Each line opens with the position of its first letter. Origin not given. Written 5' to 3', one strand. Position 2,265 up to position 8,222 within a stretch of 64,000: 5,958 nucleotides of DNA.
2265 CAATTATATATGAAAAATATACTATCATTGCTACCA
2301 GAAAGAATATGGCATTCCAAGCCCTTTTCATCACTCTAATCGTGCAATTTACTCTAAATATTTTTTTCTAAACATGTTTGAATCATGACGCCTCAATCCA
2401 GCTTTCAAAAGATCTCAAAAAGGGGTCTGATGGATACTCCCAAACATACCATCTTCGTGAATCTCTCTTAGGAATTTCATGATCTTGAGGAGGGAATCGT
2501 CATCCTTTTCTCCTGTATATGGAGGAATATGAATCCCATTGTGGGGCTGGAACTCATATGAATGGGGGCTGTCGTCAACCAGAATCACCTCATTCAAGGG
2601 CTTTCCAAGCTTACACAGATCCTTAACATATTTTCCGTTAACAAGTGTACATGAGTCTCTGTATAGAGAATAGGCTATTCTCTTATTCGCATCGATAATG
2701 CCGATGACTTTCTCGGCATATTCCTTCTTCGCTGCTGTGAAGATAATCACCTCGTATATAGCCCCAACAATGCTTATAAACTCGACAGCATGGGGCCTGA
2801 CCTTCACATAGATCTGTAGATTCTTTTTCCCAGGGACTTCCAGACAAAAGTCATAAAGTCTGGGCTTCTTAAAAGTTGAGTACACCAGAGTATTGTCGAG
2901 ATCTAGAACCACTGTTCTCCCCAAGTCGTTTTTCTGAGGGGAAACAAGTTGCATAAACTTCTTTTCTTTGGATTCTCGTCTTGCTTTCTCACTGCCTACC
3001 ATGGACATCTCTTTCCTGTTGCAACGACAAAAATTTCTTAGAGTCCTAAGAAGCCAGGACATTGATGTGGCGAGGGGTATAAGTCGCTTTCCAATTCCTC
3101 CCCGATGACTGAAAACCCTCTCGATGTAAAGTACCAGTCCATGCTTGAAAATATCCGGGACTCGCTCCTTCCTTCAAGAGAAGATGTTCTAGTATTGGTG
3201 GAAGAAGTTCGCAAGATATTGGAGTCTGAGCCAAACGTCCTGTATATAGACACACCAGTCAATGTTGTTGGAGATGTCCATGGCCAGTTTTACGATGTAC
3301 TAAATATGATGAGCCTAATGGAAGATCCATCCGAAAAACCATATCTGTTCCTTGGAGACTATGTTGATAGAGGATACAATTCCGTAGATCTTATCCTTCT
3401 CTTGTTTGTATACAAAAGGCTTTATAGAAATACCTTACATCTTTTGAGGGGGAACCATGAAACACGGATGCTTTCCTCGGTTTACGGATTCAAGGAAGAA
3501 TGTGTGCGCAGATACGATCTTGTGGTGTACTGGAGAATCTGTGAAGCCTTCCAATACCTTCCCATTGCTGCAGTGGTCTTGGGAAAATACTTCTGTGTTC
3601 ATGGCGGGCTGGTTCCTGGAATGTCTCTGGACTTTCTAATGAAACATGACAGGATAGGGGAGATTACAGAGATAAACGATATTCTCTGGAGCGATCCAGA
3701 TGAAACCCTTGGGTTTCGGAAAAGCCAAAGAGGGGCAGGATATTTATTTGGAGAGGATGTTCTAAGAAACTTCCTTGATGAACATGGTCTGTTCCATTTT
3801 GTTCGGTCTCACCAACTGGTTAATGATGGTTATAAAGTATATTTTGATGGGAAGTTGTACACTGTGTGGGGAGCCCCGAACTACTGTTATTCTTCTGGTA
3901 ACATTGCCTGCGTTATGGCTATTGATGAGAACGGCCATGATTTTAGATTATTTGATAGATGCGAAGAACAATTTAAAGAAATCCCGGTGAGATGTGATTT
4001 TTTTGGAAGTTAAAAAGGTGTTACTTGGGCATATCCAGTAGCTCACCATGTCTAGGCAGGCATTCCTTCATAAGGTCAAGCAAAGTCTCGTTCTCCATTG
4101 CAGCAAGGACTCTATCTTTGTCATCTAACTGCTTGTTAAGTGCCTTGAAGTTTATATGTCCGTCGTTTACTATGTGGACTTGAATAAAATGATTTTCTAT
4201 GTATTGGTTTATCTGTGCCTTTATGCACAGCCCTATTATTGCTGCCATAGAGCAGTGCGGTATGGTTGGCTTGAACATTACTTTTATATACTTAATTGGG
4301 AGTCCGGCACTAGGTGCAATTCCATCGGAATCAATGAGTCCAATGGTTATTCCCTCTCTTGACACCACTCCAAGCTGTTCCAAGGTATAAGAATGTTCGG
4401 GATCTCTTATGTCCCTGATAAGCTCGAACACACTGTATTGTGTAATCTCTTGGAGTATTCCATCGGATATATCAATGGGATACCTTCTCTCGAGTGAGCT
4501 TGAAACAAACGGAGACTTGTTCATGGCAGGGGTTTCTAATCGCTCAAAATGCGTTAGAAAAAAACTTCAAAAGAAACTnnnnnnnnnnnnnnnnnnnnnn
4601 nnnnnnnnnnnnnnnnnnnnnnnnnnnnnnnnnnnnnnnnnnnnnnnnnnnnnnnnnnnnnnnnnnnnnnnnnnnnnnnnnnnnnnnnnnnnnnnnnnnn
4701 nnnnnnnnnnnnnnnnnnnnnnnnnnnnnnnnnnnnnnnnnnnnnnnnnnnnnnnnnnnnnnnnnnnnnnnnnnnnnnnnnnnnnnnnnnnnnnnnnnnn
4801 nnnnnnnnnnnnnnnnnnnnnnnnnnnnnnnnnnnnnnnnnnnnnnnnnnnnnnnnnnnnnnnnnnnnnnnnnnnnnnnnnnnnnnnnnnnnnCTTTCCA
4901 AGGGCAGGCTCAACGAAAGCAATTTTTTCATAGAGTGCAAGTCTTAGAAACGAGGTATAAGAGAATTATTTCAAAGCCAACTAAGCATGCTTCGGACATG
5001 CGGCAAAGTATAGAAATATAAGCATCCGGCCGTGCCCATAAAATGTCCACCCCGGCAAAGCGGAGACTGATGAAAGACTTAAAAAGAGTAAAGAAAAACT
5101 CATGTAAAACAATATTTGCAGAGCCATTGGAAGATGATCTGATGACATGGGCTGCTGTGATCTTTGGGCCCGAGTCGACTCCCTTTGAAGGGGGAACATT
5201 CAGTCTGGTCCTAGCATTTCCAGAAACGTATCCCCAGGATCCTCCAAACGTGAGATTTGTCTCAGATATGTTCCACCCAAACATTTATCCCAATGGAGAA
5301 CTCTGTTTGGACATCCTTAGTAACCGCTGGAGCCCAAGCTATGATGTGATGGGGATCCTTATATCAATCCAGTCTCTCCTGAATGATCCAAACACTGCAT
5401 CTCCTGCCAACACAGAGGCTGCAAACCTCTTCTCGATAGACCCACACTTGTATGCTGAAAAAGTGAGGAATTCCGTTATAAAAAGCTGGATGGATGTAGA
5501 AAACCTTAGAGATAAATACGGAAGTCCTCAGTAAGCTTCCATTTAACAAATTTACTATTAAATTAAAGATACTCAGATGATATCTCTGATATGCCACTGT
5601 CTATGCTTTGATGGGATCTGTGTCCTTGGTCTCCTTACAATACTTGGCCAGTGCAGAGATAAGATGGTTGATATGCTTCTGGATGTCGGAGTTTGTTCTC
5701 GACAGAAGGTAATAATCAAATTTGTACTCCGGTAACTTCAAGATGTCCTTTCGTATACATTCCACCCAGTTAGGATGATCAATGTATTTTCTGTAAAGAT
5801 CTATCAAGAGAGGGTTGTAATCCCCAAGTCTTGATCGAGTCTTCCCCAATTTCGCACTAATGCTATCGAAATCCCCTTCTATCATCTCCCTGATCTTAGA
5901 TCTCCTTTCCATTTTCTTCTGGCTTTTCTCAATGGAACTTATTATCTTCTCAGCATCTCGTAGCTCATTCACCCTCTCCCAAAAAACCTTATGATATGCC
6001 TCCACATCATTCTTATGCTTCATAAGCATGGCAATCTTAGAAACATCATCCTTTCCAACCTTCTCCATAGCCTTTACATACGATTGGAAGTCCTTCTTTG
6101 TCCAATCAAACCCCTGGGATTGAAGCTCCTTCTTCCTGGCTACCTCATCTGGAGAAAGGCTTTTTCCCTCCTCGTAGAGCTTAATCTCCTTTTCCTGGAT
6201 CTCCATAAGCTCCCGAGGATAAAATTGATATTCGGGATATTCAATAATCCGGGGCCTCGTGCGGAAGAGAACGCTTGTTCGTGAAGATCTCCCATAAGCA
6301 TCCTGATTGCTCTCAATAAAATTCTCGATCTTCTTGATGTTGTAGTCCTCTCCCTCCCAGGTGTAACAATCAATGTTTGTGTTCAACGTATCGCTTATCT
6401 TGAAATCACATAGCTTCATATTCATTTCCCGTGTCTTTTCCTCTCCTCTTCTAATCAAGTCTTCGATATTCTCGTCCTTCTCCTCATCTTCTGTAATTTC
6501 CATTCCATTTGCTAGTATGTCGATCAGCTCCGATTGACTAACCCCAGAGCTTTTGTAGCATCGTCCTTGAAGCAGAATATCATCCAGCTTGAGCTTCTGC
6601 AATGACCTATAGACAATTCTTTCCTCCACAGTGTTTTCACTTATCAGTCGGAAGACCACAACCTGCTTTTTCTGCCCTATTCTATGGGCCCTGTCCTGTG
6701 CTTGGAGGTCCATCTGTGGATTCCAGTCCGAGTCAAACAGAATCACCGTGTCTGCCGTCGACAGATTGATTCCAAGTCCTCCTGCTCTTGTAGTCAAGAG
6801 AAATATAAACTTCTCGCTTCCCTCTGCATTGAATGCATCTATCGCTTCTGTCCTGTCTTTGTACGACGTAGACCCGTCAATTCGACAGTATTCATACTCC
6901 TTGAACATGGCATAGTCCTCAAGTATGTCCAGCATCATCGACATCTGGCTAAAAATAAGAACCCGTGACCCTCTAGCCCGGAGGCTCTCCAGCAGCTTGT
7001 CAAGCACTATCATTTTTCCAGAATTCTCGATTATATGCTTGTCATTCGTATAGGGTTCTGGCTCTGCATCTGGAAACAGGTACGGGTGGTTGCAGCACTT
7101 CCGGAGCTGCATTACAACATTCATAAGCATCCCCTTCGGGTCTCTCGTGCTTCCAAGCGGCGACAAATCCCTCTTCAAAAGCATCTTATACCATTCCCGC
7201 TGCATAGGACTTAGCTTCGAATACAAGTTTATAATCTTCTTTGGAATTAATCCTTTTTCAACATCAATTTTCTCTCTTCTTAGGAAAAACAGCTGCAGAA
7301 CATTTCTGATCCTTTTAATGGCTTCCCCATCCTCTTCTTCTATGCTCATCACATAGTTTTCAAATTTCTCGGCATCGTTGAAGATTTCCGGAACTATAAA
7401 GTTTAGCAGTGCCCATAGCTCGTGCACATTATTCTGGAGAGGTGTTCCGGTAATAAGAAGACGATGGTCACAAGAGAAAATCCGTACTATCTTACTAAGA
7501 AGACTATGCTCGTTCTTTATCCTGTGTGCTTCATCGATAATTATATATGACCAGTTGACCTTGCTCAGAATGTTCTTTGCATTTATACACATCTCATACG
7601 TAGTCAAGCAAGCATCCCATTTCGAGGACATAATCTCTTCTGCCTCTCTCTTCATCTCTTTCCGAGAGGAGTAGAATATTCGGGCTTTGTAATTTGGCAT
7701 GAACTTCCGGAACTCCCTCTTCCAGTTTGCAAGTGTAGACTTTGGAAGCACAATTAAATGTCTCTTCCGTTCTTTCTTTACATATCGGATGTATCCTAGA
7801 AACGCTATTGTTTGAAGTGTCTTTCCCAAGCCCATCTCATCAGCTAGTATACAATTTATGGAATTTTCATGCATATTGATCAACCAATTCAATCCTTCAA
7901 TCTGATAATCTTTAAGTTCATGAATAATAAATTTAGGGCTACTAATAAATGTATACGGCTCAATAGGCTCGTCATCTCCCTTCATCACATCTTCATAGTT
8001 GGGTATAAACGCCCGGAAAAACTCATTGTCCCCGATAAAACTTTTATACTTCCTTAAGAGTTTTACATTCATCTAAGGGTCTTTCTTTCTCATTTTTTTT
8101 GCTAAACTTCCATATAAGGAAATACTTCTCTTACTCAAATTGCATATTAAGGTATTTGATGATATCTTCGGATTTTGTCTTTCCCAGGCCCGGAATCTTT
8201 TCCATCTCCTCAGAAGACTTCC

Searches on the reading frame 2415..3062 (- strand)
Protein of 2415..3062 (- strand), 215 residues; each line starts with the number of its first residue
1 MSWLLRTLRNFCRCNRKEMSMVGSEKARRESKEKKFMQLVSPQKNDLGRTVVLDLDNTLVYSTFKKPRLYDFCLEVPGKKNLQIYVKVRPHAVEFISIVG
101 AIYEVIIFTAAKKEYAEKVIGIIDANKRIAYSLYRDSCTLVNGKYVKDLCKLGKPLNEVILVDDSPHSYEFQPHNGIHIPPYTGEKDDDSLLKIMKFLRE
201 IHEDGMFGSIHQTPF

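Call 76: find_encoding_contigs(protein=window:2415-3062:-, flank=10000, max_places=1)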
Protein window:2415-3062:- (215 aa): 5 contigs read that carry it; 1 place shown.
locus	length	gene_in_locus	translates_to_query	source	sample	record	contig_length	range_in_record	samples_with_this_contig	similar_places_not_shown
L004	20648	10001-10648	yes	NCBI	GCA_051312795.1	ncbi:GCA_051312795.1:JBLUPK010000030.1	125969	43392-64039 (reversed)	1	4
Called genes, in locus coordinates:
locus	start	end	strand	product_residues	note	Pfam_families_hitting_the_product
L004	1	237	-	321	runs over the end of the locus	PF03372:Exo_endo_phos (weak), PF22669:Exo_endo_phos2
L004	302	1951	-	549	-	PF00924:MS_channel_2nd (weak)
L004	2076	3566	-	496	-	PF00753:Lactamase_B, PF23023:Anti-Pycsar_Apyc1 (weak), PF12706:Lactamase_B_2 (weak), PF16661:Lactamase_B_6, PF10996:Beta-Casp, PF07521:RMMBL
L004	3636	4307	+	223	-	PF14382:ECR1_N, PF21266:S1_RRP4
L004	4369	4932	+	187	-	PF03834:Rad10, PF14520:HHH_5 (faint)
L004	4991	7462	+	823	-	PF04851:ResIII, PF00176:SNF2-rel_dom, PF00270:DEAD, PF11496:HDA2-3, PF00271:Helicase_C, PF09111:SLIDE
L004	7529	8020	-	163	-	PF00179:UQ_con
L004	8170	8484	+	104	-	PF00935:Ribosomal_L44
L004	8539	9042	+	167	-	-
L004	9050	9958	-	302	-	PF00149:Metallophos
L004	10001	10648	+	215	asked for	PF03031:NIF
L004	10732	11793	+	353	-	PF01553:Acyltransferase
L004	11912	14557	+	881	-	PF02181:FH2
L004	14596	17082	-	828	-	PF03810:IBN_N (weak), PF25574:TPR_IMB1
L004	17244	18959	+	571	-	PF00664:ABC_membrane, PF00005:ABC_tran, PF02463:SMC_N (faint), PF13304:AAA_21 (faint)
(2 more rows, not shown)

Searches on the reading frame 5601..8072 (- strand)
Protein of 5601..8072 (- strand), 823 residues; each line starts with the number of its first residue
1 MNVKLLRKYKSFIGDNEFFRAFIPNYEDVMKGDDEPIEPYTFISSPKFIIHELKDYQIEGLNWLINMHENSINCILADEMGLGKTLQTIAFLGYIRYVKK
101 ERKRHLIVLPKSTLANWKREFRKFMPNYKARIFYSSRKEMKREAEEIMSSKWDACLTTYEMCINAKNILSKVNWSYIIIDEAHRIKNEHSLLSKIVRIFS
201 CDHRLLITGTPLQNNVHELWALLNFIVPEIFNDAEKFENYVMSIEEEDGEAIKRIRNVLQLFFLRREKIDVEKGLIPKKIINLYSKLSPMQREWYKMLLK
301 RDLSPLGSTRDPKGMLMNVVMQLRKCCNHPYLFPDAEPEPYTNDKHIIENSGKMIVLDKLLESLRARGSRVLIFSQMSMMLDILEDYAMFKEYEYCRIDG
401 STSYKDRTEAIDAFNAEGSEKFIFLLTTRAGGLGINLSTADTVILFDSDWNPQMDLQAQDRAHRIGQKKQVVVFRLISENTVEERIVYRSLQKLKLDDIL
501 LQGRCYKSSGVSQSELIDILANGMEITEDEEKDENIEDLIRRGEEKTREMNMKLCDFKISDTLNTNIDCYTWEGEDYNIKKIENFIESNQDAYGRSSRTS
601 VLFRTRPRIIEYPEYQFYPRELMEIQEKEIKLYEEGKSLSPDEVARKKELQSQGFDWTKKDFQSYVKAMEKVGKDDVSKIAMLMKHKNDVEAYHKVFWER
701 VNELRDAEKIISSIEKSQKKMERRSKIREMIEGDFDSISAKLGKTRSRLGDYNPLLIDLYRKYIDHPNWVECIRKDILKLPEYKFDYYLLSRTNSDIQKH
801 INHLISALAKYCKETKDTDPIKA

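Call 17: search_protein_families(library=pfam, proteins=[window:5601-8072:-], max_evalue=0.001)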
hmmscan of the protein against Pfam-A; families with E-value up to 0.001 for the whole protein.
window:5601-8072:- (823 aa): 7 families
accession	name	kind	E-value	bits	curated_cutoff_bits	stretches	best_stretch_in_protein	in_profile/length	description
PF00176.29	SNF2-rel_dom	-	2.2e-83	280.1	24.9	1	56-332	1-290/290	SNF2-related domain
PF00271.37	Helicase_C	-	1.3e-26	93.4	23.5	1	353-466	2-110/110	Helicase conserved C-terminal domain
PF04851.21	ResIII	-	1.4e-16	61.3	22.5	1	51-211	2-162/164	Type III restriction enzyme, res subunit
PF00270.35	DEAD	-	6.5e-11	42.7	26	1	71-216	15-164/167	DEAD/DEAH box helicase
PF11496.14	HDA2-3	-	4.5e-10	39.6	27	1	317-489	50-232/278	Class II histone deacetylase complex subunits 2 and 3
PF09111.16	SLIDE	-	1.9e-09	38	24.8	1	708-811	1-115/116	SLIDE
PF18766.7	SWI2_SNF2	-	0.00014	22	26.7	1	80-219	27-163/221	SWI2/SNF2 ATPase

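Call 66: search_solved_structures(query=window:5604-8072:-, max_evalue=1e-20)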
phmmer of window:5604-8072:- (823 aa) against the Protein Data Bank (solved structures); distinct sequences matched with E-value up to 1e-20: 82 (the best 60 are shown).
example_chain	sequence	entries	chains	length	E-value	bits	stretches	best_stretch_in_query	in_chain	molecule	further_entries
8v4y_W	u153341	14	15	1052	3.8e-211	706.7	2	42-635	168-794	SWI/SNF-related matrix-associated actin-dependent regulator of chromatin subfamily A membe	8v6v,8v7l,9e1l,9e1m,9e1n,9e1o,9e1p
6jyl_K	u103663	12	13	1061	1e-193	649.1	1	31-584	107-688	ISWI chromatin-remodeling complex ATPase ISW1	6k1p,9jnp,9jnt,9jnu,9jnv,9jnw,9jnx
7x3t_V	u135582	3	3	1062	1e-193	649.1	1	31-584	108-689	ISWI chromatin-remodeling complex ATPase ISW1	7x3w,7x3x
6iro_L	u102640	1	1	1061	1.1e-193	649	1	31-584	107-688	ISWI chromatin-remodeling complex ATPase ISW1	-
9lj2_K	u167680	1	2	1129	1.7e-193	648.4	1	31-584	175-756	ISWI chromatin-remodeling complex ATPase ISW1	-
6pwf_K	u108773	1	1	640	2e-190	638.2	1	26-561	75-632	chromatin remodeling factor ISWI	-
5jxr_A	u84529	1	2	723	2e-190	638.2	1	40-583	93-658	Chromatin-remodeling complex ATPase-like protein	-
6ne3_W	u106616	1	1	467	8.1e-173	580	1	42-502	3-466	SWI/SNF-related matrix-associated actin-dependent regulator of chromatin subfamily A membe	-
9ear_W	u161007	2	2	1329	2.9e-126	426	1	52-503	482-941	Chromodomain-helicase-DNA-binding protein 1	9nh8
6vzg_K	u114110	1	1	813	5.9e-126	425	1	51-538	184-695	Nuclear protein STH1/NPS1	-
6vz4_K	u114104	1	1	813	6e-126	425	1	51-538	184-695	Nuclear protein STH1/NPS1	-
6k15_J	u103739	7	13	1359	1.9e-125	423.3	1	51-538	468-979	Nuclear protein STH1/NPS1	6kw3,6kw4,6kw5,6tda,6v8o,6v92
23cp_K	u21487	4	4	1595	4.3e-124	418.8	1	52-546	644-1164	WD40 repeat-containing protein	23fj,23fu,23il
6iy2_O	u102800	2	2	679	7.2e-124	418.1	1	51-551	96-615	Transcription regulatory protein SNF2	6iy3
5x0x_O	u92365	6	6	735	9e-124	417.8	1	51-551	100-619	Transcription regulatory protein SNF2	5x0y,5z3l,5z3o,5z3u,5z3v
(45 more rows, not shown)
